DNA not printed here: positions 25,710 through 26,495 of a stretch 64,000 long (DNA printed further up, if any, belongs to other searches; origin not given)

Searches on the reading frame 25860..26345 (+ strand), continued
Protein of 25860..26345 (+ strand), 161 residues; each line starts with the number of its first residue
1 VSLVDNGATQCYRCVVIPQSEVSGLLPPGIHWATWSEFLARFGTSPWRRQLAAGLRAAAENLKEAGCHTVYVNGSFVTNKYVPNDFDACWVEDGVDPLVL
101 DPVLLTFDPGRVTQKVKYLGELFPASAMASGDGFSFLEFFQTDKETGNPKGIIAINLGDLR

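Call 68: get_annotated_region(hit=H10, flank=3000)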
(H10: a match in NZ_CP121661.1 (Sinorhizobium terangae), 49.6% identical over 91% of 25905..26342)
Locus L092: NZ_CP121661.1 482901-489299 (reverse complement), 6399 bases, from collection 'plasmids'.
description: Sinorhizobium terangae strain CB3126 plasmid pCB3126_2, complete sequence
organism: Sinorhizobium terangae (NCBI taxid 110322)
taxonomy: Bacteria; Pseudomonadota; Alphaproteobacteria; Hyphomicrobiales; Rhizobiaceae; Sinorhizobium; Sinorhizobium terangae
host: -; source: Desmanthus virgatus,cell culture; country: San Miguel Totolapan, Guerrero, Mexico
typing (MOB-suite, as given by PLSDB): conjugative; replicon rep_cluster_471; relaxase MOBQ; mating-pair formation MPF_T
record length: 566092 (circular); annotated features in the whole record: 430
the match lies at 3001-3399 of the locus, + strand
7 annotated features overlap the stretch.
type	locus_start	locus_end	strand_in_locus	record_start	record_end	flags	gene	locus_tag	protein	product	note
CDS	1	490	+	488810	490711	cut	cysN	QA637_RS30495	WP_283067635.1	sulfate adenylyltransferase subunit CysN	GO:0006790 - sulfur compound metabolic process [Evidence IEA]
CDS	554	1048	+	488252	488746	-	-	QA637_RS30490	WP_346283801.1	nuclear transport factor 2 family protein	-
CDS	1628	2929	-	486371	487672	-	-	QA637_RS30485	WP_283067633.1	hypothetical protein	-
CDS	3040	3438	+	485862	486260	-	-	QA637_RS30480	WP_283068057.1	hypothetical protein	-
CDS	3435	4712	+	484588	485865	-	-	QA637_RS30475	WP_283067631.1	XRE family transcriptional regulator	-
CDS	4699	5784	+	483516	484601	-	-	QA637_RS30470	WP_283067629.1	beta family protein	-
CDS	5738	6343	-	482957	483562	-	-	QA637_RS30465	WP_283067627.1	sce7726 family protein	-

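Call 70: search_protein_families(library=pfam, proteins=[L076:7899-8513:+, L076:8525-9529:+, L076:9536-10819:+, L076:10816-11343:+, L076:11340-11885:+, L081:6559-7569:+, L084:6476-7498:+, L090:3444-3962:+, L082:5693-6775:+, L088:3435-4724:+], max_evalue=0.001)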
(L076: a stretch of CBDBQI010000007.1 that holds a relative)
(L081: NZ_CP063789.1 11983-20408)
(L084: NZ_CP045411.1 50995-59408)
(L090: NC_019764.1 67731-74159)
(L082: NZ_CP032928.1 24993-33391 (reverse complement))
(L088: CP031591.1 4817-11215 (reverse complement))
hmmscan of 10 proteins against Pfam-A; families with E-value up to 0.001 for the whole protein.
L076:7899-8513:+ (204 aa): 1 family
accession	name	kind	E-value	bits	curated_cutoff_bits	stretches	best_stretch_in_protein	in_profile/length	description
PF13811.11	DUF4186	-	3e-23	82.4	25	1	68-180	1-109/109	Domain of unknown function (DUF4186)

L076:8525-9529:+ (334 aa): 1 family
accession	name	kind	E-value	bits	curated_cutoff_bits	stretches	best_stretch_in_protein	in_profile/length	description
PF04055.27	Radical_SAM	-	1e-06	29.4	29.5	1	94-257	6-156/166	Radical SAM superfamily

L076:9536-10819:+ (427 aa): 0 families

L076:10816-11343:+ (175 aa): 0 families

L076:11340-11885:+ (181 aa): 4 families
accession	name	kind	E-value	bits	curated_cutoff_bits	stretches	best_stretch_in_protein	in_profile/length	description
PF13207.12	AAA_17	-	1.6e-13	51.5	27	1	13-124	6-121/136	AAA domain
PF13238.12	AAA_18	-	7.4e-10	39.8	29.4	1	5-126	1-112/128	AAA domain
PF02224.24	Cytidylate_kin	-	2.1e-07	31.3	26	0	102-138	127-163/211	Cytidylate kinase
PF13671.12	AAA_33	-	0.00015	22.5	27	1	5-126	2-119/143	AAA domain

L081:6559-7569:+ (336 aa): 1 family
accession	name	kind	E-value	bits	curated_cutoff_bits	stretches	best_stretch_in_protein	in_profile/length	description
PF04055.27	Radical_SAM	-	0.00016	22.3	29.5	1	92-160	6-73/166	Radical SAM superfamily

L084:6476-7498:+ (340 aa): 1 family
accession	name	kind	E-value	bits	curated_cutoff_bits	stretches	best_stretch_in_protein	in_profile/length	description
PF04055.27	Radical_SAM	-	3.3e-07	31.1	29.5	1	96-243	6-142/166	Radical SAM superfamily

L090:3444-3962:+ (172 aa): 0 families

L082:5693-6775:+ (360 aa): 1 family
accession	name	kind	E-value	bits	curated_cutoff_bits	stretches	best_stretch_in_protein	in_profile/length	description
PF14350.11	Beta_protein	-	1.1e-70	239.3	27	1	8-350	1-341/342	Beta protein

L088:3435-4724:+ (429 aa): 6 families
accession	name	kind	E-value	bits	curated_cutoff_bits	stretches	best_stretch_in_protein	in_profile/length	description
PF01381.28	HTH_3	-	5.8e-12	45.9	23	1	86-138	3-54/55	Helix-turn-helix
PF06114.19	Peptidase_M78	-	6.3e-08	32.9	22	1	297-378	27-104/123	IrrE N-terminal-like domain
PF13560.12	HTH_31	-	4.7e-07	30.4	27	1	86-134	8-56/64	Helix-turn-helix domain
PF13443.12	HTH_26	-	3.8e-05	24.3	22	1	89-134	7-52/63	Cro/C1-type HTH DNA-binding domain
PF13413.12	HTH_25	-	9.2e-05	22.6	24.6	1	84-118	2-36/62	Helix-turn-helix domain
PF11268.13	DUF3071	-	0.00069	20.2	26.9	0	69-114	45-90/168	Protein of unknown function (DUF3071)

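Call 72: search_protein_families(library=padloc, proteins=[L012:6907-9819:+, L007:6901-11409:+, L030:6998-9445:+, L051:7061-9064:+, L029:6948-8570:+, L076:7899-8513:+, L076:8525-9529:+, L076:9536-10819:+, L076:10816-11343:+, L076:11340-11885:+], max_evalue=0.0001)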
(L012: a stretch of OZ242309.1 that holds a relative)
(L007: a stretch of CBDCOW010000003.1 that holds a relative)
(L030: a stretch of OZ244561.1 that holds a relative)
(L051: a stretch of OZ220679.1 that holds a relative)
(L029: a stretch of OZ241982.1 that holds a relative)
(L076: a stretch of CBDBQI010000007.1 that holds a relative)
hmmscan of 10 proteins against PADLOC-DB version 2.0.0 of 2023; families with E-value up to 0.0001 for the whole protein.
L012:6907-9819:+ (970 aa): 4 families
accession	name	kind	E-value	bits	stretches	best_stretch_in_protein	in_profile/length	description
PDLC04134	mad2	-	1.1e-13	48.9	1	274-623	231-449/492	mads_2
PDLC03338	MTase_II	-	5.9e-11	39.8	1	295-410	105-211/604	Type II methyltransferase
PDLC03348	MTase_II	-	8.6e-07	25.8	0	284-409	187-306/727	Type II methyltransferase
PDLC03021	MTase_I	-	4.6e-05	20.4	0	353-407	187-240/491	Type I methyltransferase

L007:6901-11409:+ (1502 aa): 8 families
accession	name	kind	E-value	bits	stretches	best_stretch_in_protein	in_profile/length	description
PDLC03969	TmtA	-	0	1041.9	1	1-1232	1-1248/1563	-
PDLC03966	TmtA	-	7.3e-43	144.7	1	31-401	45-434/1655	-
PDLC03968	TmtA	-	3.7e-38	128.9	2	35-381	81-409/1486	-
PDLC03965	TmtA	-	6e-30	102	1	35-413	36-418/1370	-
PDLC03972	TmtA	-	3.3e-26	89.7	1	34-306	46-320/1302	-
PDLC03971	TmtA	-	5.4e-25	85.2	1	35-430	60-498/1782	-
PDLC03964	TmtA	-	2e-14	50.6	1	35-876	52-694/1538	-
PDLC03970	TmtA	-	2.7e-05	20.3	0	35-112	68-136/1552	-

L030:6998-9445:+ (815 aa): 2 families
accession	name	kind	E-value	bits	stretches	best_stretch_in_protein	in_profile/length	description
PDLC04917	PDC-S12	-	1.6e-08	32.7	1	785-813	189-217/218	-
PDLC00833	E1-E2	-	5.7e-06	24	1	787-813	165-191/222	E1-E2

L051:7061-9064:+ (667 aa): 0 families

L029:6948-8570:+ (540 aa): 0 families

L076:7899-8513:+ (204 aa): 0 families

L076:8525-9529:+ (334 aa): 1 family
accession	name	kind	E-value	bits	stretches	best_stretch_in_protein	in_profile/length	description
PDLC02903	pVip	-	4e-05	21.2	1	94-164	9-70/257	Viperins not associated with kinases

L076:9536-10819:+ (427 aa): 0 families

L076:10816-11343:+ (175 aa): 0 families

L076:11340-11885:+ (181 aa): 1 family
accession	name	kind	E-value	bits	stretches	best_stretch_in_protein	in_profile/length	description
PDLC02911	VakA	-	3.8e-05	22.3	1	1-123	1-110/163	-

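Call 81: search_protein_families(library=padloc, alignment_id=A5, max_evalue=0.00001)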
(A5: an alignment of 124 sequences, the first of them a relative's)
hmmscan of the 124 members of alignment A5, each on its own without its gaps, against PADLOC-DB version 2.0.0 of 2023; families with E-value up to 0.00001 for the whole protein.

A. member 1, L001:1479-2390:- (303 aa): 0 families

B. families by the number of members that match (of 124 scanned): 144 families (the first 25 are shown)
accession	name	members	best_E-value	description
PDLC04135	mad3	2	1.1e-32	mads_3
PDLC03604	REase_MTase_IIG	2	9.6e-20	Type IIG restriction enzyme-methyltransferase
PDLC02980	AriA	2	1.7e-15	-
PDLC01078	C3a156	2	2.2e-12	oxidoreductase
PDLC03628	REase_MTase_IIG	1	1.5e-219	Type IIG restriction enzyme-methyltransferase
PDLC05009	PDC-S37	1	7.9e-126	-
PDLC04175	HEC-01A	1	1.3e-113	-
PDLC01647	Cas8c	1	3.8e-112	CAS-I-C; effector_LS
PDLC00970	Cas8c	1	1.2e-106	"CRISPR-associated protein Cas8c/Csd1, subtype I-C/DVULG"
PDLC01370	Cas8c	1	2e-106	CAS-I-C; effector_LS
PDLC01255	Cas8c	1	6.8e-102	CAS-I-C; effector_LS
PDLC00790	Cyclase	1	5.2e-98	oligonucleotide-cyclase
PDLC04582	PDC-M33A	1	2.6e-94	-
PDLC04174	HEC-01A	1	2.5e-89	-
PDLC03527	REase_II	1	1.6e-78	Type II restriction enzyme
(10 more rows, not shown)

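Call 85: search_protein_families(library=pfam, alignment_id=A3, max_evalue=1)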
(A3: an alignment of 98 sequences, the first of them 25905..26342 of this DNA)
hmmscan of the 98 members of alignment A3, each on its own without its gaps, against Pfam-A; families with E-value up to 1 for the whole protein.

A. member 1, window:25905-26342:+ (146 aa): 2 families
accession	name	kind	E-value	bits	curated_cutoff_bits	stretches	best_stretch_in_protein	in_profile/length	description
PF22014.2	DUF6932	-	5.5e-37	127.8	27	1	6-141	4-142/142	Family of unknown function (DUF6932)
PF12565.13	DUF3747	-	0.03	14.1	25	1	72-93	58-79/175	Protein of unknown function (DUF3747)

B. families by the number of members that match (of 98 scanned): 25 families
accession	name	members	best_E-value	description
PF22014.2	DUF6932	98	1.6e-41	Family of unknown function (DUF6932)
PF12565.13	DUF3747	3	0.024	Protein of unknown function (DUF3747)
PF11871.13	DUF3391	2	0.015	Domain of unknown function (DUF3391)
PF09376.16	NurA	2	0.024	NurA domain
PF16775.10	ZoocinA_TRD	2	0.088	Target recognition domain of lytic exoenzyme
PF14394.12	DUF4423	1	0.016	Domain of unknown function (DUF4423)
PF17468.7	GP52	1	0.032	Phage gene product 52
PF08218.17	Citrate_ly_lig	1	0.035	Citrate lyase ligase C-terminal domain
PF06224.18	AlkZ-like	1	0.052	DNA glycosylase AlkZ-like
PF10623.15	PilI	1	0.083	Plasmid conjugative transfer protein PilI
PF06871.16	TraH_2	1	0.11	TraH_2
PF00282.25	Pyridoxal_deC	1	0.11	Pyridoxal-dependent decarboxylase conserved domain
PF16248.10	DUF4905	1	0.14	Domain of unknown function (DUF4905)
PF10465.15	Inhibitor_I24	1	0.15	PinA peptidase inhibitor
PF15841.10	TMEM239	1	0.17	Transmembrane protein 239 family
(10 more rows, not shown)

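Call 91: find_encoding_contigs(protein=window:25860-26345:+, flank=3000, max_places=4)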
Protein window:25860-26345:+ (161 aa): no gene with exactly this product is on record in the collection.

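Call 92: fold_search(model_id=the predicted structure, library=viral)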
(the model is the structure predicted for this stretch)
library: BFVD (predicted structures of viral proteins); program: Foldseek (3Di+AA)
matches with E <= 10: 106; with E <= 0.001: 0
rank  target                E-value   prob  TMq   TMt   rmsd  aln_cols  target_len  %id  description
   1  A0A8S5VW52            1.1e-01  0.09  0.19  0.18  14.2       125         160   10  (no name in the UniProt tables at hand)
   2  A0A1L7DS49            1.3e-01  0.15  0.27  0.22   9.7       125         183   14  Putative poly(A) polymerase [Ralstonia phage phiAp1]
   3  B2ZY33                1.4e-01  0.41  0.31  0.29   6.9        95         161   17  Uncharacterized protein [Ralstonia phage phiRSL1]
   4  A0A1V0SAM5            1.9e-01  0.33  0.33  0.31   6.3        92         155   12  Polymerase beta nucleotidyltransferase domain-containing protein [Catovirus CTV1]
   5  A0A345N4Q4            4.0e-01  0.13  0.35  0.29  10.1       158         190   12  (no name in the UniProt tables at hand)
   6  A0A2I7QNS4            5.5e-01  0.07  0.25  0.17  11.0       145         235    8  (no name in the UniProt tables at hand)
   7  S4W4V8                5.5e-01  0.06  0.22  0.07  11.6       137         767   12  Uncharacterized protein [Pandoravirus salinus]
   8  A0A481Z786            7.2e-01  0.04  0.21  0.07  12.5       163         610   11  Uncharacterized protein [Pithovirus LCPAC201]
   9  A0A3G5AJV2            8.2e-01  0.04  0.23  0.08  13.8       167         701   17  Uncharacterized protein [Sylvanvirus sp.]
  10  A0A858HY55            1.0e+00  0.13  0.27  0.11   3.3        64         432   19  Nucleotidyltransferase [Escherichia phage MN05]
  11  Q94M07                1.1e+00  0.03  0.17  0.15  12.6       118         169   14  Core protein P7 [Pseudomonas phage phi12]
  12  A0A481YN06            1.1e+00  0.06  0.28  0.14  12.4       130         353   17  DNA-directed DNA polymerase [Pithovirus LCDPAC01]
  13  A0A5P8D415            1.1e+00  0.06  0.26  0.20   9.5       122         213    9  Uncharacterized protein [Ralstonia phage P-PSG-11]
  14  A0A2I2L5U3            1.3e+00  0.05  0.23  0.19  10.1       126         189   10  Uncharacterized protein [Orpheovirus IHUMI-LCC2]
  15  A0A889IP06            1.3e+00  0.04  0.21  0.12  10.4       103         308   13  (no name in the UniProt tables at hand)
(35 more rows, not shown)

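Call 93: find_encoding_contigs(protein=P0100, flank=6000, max_places=8)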
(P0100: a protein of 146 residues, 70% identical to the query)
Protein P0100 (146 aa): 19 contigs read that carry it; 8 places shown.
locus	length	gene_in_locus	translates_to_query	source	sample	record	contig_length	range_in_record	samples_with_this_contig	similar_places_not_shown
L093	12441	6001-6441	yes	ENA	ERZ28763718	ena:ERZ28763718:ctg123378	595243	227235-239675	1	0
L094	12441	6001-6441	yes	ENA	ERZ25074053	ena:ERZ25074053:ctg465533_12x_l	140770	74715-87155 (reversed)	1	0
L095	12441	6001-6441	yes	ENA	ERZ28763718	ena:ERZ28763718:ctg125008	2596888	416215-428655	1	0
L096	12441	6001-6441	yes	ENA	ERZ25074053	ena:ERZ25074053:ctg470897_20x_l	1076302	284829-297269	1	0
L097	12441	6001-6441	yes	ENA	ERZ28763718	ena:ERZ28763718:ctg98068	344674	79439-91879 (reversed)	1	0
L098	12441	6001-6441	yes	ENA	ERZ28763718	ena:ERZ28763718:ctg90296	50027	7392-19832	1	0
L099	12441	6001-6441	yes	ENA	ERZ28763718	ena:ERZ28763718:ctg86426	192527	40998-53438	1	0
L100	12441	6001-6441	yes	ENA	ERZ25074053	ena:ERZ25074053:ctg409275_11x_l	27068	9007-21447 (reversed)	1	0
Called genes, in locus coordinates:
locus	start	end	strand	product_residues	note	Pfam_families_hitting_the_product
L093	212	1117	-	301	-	PF00528:BPD_transp_1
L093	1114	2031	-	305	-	PF19300:BPD_transp_1_N (weak), PF00528:BPD_transp_1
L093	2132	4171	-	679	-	PF00496:SBP_bac_5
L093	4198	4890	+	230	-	-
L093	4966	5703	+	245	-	-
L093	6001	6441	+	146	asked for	PF22014:DUF6932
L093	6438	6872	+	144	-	PF01381:HTH_3, PF13413:HTH_25 (faint)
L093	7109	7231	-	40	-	-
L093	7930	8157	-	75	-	-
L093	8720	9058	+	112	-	-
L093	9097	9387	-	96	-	-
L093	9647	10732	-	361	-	PF08240:ADH_N, PF16912:Glu_dehyd_C (weak), PF00107:ADH_zinc_N, PF13602:ADH_zinc_N_2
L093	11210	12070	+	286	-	PF01261:AP_endonuc_2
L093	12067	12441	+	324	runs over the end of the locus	PF00389:2-Hacid_dh (weak), PF02826:2-Hacid_dh_C, PF03446:NAD_binding_2 (weak)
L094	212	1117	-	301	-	PF00528:BPD_transp_1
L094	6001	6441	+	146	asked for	PF22014:DUF6932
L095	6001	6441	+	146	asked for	PF22014:DUF6932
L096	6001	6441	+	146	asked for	PF22014:DUF6932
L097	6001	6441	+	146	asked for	PF22014:DUF6932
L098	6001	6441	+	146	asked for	PF22014:DUF6932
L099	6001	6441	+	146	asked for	PF22014:DUF6932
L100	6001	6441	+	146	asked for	PF22014:DUF6932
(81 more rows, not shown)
